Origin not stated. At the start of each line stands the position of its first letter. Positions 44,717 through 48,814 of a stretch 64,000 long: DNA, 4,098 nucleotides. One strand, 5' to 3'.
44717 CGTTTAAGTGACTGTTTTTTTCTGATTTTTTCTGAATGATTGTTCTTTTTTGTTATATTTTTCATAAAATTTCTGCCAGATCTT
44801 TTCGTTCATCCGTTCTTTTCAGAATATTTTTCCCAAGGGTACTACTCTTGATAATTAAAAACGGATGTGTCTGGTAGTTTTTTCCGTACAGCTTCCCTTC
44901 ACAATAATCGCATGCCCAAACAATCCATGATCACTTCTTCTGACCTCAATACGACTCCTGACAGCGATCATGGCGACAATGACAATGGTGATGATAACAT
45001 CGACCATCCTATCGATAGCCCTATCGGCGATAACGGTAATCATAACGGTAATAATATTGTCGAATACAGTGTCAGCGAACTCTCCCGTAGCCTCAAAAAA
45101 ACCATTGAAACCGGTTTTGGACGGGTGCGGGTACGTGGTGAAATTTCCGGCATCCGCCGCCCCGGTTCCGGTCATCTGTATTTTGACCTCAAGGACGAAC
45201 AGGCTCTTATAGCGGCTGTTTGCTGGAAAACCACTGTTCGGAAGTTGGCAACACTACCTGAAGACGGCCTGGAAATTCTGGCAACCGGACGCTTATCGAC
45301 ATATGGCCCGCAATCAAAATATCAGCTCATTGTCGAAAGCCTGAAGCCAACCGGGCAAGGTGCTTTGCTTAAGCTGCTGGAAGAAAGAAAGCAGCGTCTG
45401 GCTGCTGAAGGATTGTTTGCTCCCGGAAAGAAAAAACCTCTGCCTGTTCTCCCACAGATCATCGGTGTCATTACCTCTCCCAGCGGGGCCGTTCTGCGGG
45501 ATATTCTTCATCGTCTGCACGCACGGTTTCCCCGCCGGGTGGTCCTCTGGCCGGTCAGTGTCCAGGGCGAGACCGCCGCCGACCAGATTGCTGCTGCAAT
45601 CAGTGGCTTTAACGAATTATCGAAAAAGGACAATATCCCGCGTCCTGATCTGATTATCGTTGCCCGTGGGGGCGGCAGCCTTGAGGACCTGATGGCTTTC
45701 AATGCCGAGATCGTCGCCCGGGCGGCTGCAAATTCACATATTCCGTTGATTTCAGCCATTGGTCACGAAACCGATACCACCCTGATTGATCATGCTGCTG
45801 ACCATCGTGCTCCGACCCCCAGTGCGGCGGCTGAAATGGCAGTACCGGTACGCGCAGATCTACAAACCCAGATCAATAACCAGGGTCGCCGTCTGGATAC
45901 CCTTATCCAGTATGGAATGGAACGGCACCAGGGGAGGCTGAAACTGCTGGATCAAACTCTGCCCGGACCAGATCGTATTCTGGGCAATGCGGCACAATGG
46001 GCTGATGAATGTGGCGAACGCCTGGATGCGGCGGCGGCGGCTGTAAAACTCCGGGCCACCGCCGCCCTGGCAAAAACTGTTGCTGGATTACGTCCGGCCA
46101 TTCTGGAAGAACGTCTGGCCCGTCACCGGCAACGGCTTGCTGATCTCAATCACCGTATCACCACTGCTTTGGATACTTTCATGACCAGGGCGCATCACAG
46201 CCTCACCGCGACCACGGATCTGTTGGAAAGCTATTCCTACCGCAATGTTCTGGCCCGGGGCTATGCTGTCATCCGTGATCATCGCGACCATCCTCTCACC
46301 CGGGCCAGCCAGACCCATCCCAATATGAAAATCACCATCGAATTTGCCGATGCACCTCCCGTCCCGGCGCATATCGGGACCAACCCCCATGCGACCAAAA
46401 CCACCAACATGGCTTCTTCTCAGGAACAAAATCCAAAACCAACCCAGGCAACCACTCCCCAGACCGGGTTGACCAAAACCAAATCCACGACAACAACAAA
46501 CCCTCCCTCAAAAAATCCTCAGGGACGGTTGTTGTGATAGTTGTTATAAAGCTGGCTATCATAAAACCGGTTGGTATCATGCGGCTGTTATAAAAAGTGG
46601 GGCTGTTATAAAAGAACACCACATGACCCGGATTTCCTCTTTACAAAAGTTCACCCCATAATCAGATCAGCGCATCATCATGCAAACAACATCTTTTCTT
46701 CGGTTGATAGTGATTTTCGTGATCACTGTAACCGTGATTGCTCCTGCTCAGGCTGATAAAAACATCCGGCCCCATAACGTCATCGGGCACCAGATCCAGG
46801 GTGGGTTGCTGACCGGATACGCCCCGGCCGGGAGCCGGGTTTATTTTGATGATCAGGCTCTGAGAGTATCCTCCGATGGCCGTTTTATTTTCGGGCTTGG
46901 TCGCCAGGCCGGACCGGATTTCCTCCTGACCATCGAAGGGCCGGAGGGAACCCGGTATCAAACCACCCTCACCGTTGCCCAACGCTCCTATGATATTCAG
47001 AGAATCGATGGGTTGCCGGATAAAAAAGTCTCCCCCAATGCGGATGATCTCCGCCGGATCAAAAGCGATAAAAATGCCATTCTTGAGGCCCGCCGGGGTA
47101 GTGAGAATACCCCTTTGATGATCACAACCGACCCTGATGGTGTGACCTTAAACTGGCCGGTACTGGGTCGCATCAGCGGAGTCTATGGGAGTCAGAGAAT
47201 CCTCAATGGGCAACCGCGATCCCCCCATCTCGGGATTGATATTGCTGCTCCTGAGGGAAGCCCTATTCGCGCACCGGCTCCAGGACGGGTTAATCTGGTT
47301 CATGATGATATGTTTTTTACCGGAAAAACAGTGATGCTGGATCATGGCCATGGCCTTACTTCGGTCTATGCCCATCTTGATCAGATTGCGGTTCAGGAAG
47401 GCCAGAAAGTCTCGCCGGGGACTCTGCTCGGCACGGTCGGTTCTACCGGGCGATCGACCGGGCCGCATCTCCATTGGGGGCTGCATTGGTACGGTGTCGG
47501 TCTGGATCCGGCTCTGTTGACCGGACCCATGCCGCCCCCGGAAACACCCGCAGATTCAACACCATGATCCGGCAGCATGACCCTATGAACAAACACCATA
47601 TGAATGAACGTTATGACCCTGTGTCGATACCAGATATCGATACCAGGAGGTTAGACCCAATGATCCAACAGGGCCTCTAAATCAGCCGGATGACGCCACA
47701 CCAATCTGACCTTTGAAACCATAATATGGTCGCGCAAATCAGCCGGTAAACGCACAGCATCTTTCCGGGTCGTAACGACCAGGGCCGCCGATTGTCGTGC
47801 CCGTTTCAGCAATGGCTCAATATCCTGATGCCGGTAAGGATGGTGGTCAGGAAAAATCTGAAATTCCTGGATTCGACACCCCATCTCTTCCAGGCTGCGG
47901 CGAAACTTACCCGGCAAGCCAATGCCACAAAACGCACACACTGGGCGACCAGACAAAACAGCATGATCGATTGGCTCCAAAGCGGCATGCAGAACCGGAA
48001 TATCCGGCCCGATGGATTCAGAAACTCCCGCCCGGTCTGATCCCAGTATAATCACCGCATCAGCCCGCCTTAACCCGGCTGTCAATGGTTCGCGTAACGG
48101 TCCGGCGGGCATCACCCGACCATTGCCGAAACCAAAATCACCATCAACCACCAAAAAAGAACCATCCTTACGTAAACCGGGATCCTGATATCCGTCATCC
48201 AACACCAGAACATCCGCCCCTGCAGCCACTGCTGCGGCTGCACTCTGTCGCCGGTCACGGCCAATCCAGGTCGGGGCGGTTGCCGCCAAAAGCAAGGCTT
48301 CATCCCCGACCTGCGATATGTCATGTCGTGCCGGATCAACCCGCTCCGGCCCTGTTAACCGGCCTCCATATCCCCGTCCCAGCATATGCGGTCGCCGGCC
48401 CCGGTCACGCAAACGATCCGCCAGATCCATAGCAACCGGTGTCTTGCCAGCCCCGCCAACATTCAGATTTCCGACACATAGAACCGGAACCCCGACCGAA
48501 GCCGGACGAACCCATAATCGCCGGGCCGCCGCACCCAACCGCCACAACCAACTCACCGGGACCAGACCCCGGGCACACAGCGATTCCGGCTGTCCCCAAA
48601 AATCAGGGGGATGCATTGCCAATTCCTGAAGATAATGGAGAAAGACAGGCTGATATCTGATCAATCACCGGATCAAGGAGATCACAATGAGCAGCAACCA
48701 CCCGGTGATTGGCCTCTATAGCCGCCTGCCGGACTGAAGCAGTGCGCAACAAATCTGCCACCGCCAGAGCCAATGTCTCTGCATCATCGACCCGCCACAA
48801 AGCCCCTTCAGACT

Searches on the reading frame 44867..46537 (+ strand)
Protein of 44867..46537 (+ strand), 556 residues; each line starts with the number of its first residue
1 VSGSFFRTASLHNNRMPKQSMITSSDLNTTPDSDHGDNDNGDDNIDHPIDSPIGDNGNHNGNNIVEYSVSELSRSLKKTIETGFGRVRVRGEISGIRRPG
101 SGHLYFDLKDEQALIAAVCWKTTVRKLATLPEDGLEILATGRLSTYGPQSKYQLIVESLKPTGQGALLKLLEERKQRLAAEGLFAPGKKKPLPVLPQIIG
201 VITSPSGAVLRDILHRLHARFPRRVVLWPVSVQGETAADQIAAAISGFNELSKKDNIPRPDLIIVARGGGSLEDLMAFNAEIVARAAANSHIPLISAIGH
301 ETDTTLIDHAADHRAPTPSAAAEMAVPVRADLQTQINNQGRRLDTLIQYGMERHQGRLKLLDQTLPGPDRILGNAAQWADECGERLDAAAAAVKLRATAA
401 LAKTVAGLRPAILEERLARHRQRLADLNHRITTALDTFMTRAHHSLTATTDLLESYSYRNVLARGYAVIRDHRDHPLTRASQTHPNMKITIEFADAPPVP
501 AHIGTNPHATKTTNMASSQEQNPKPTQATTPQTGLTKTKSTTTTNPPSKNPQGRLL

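Call 12: search_protein_families(library=pfam, proteins=[window:44867-46537:+])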
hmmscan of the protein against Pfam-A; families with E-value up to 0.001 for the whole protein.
window:44867-46537:+ (556 aa): 3 families
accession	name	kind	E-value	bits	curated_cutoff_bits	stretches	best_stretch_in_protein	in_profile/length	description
PF02601.20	Exonuc_VII_L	-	3.2e-96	322.9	35.9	1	183-495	1-309/315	Exonuclease VII, large subunit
PF13742.12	tRNA_anti_2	-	2e-26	92.5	27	1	67-159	1-94/95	OB-fold nucleic acid binding domain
PF01336.31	tRNA_anti-codon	-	7.7e-13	48.6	27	1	87-161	1-74/75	OB-fold nucleic acid binding domain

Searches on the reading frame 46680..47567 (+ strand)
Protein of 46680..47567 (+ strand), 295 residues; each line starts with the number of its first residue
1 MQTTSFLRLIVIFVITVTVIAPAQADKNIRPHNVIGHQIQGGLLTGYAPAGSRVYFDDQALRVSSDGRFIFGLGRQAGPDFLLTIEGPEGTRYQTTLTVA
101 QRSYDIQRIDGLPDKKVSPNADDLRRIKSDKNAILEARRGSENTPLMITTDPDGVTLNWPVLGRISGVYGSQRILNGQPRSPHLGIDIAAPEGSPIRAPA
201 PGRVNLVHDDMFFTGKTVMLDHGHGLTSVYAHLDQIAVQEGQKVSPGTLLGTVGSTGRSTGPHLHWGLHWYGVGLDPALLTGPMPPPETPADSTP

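Call 56: search_protein_families(library=pfam, proteins=[window:46680-47567:+])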
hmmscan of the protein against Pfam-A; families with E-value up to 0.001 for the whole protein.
window:46680-47567:+ (295 aa): 1 family
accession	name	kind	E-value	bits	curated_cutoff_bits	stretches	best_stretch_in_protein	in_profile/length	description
PF01551.29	Peptidase_M23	-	9e-32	109.6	28.7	1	182-277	2-96/96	Peptidase family M23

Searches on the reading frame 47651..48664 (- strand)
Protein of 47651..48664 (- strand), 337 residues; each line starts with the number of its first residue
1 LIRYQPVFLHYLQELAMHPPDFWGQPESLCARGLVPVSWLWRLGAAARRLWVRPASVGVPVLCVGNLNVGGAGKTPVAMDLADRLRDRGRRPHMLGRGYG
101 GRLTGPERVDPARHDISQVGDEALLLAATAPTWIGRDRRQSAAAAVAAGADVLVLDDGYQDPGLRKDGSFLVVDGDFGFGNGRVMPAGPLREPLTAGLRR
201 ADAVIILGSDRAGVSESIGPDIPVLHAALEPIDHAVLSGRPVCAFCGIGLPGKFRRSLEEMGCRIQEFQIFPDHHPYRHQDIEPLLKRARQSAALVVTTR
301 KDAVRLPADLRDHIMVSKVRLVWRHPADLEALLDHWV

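Call 56: search_protein_families(library=pfam, proteins=[window:47651-48664:-])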
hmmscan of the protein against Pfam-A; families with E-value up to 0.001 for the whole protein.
window:47651-48664:- (337 aa): 1 family
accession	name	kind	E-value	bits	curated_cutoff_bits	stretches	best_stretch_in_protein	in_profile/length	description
PF02606.20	LpxK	-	9.2e-88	294.9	27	1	32-335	3-325/328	Tetraacyldisaccharide-1-P 4'-kinase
